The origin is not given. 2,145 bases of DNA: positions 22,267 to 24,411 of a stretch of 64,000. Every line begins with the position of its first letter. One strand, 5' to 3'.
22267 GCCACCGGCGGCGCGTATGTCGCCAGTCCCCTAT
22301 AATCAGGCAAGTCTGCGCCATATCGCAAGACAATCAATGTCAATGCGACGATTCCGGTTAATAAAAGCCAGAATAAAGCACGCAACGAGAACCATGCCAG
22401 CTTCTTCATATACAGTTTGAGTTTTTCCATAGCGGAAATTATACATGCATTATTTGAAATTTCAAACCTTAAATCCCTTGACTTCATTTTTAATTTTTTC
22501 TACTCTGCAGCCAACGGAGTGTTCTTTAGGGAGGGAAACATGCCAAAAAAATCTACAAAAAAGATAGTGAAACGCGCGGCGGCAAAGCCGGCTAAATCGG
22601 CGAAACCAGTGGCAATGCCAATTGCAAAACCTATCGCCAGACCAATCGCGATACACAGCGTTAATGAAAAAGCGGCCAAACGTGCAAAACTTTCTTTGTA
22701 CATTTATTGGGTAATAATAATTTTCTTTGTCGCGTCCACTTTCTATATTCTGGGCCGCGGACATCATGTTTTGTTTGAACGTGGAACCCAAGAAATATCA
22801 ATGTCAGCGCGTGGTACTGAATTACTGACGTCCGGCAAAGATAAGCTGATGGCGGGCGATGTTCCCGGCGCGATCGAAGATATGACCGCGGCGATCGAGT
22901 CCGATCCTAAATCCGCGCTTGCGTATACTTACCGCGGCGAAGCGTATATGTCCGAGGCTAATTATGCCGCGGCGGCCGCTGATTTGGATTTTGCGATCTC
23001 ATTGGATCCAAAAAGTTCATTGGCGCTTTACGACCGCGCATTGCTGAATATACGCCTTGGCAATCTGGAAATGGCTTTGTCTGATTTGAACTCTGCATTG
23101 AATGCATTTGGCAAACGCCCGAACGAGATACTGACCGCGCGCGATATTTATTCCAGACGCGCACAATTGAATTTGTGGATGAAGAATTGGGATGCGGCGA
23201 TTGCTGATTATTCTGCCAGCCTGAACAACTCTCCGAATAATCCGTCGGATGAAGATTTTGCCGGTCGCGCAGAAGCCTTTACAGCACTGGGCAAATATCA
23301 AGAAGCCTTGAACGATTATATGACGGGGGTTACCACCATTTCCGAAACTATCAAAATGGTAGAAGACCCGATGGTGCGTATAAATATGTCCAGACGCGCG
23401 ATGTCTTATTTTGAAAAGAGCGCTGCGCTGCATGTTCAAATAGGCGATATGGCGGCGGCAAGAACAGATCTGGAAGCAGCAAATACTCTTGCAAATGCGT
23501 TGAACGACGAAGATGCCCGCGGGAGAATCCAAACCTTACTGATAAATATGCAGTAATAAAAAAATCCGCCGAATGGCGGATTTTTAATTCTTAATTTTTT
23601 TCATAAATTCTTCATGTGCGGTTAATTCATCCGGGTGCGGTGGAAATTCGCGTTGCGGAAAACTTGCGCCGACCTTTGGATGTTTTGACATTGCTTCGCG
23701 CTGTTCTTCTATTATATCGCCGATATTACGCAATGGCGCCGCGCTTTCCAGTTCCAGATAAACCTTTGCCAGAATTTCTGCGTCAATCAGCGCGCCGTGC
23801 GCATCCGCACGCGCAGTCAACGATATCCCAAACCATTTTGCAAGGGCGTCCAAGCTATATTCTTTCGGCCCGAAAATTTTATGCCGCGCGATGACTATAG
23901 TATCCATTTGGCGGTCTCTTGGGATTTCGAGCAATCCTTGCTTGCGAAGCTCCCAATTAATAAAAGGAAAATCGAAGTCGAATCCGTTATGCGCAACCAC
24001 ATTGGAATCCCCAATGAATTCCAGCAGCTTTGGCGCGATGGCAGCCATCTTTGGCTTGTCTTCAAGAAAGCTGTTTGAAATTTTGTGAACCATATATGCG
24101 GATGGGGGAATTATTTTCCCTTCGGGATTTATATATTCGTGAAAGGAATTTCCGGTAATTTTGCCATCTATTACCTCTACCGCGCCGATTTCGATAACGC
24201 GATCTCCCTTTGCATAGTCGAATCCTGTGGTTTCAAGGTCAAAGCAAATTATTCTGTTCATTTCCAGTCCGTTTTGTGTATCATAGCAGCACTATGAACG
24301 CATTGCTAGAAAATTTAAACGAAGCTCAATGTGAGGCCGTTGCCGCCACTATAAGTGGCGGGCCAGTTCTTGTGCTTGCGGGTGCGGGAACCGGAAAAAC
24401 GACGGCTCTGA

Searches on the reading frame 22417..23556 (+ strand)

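Call 15: search_protein_families(library=pfam, proteins=[window:22417-23556:+], max_evalue=0.001)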
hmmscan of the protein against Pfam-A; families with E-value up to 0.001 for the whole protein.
window:22417-23556:+ (379 aa): 9 families
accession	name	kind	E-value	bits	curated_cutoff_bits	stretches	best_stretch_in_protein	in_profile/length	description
PF00515.34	TPR_1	-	6.7e-15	54.6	27.8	0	167-199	1-33/34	Tetratricopeptide repeat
PF07719.23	TPR_2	-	2.1e-13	49.7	27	0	244-275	3-34/34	Tetratricopeptide repeat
PF13371.12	TPR_9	-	2.3e-13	50.4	35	1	176-246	4-67/73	Tetratricopeptide repeat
PF13414.12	TPR_11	-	3e-11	43.3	26.8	0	147-178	8-39/42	TPR repeat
PF13432.12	TPR_16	-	1.6e-09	38.4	32.7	1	139-188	3-52/65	Tetratricopeptide repeat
PF13431.12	TPR_17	-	1.1e-06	28.9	24.4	0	193-221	5-33/34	Tetratricopeptide repeat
PF13181.12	TPR_8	-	1.2e-06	28.7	25.7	0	170-199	4-33/34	Tetratricopeptide repeat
PF13428.12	TPR_14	-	1.5e-05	25.7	23.5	0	169-208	3-42/44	Tetratricopeptide repeat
PF13424.12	TPR_12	-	0.00072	20.1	30.1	0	243-300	4-67/77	Tetratricopeptide repeat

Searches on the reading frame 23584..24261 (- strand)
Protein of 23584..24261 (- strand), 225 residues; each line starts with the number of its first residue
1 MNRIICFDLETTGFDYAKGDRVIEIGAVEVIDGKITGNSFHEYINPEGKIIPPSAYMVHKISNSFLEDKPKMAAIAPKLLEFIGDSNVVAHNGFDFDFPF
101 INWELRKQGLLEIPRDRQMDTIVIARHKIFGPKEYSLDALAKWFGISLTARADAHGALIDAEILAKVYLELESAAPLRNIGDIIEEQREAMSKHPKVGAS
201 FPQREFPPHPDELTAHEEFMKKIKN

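Call 35: search_protein_families(library=pfam, proteins=[window:23584-24261:-], max_evalue=0.001)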
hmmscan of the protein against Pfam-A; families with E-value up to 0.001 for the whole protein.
window:23584-24261:- (225 aa): 2 families
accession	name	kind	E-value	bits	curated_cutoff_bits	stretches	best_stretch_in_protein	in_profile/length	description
PF00929.31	RNase_T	-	4e-30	106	24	1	5-168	1-164/164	Exonuclease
PF13482.12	RNase_H_2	-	8.5e-09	36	22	1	5-156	1-124/165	RNase_H superfamily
